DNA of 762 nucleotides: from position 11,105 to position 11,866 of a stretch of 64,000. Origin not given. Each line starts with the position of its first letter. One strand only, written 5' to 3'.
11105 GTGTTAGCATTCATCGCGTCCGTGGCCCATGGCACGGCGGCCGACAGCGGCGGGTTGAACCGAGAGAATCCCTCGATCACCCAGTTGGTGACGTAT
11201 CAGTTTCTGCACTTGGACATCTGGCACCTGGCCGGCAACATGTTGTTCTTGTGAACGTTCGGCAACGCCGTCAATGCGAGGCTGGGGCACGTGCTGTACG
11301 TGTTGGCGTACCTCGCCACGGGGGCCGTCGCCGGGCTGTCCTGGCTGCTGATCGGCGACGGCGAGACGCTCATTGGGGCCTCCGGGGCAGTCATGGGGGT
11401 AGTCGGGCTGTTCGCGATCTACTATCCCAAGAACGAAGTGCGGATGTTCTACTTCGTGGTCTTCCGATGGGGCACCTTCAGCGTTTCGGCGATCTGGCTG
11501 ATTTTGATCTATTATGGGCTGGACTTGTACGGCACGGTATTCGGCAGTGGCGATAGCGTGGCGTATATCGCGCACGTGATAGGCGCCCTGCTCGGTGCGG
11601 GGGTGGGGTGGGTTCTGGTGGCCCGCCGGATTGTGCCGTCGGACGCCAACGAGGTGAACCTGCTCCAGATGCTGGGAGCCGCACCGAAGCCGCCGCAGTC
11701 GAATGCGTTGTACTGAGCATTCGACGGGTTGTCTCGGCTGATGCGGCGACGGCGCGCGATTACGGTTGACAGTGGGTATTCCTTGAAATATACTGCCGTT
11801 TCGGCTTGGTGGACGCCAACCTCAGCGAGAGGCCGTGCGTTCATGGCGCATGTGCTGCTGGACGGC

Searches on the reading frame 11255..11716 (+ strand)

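Call 29: search_protein_families(library=pfam, proteins=[window:11255-11716:+], max_evalue=0.01)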
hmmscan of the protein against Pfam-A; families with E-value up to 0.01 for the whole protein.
window:11255-11716:+ (153 aa): 1 family
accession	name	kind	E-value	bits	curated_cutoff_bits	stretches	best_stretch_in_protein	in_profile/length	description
PF01694.28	Rhomboid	-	6.8e-13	49.5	22.6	1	2-123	30-142/143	Rhomboid domain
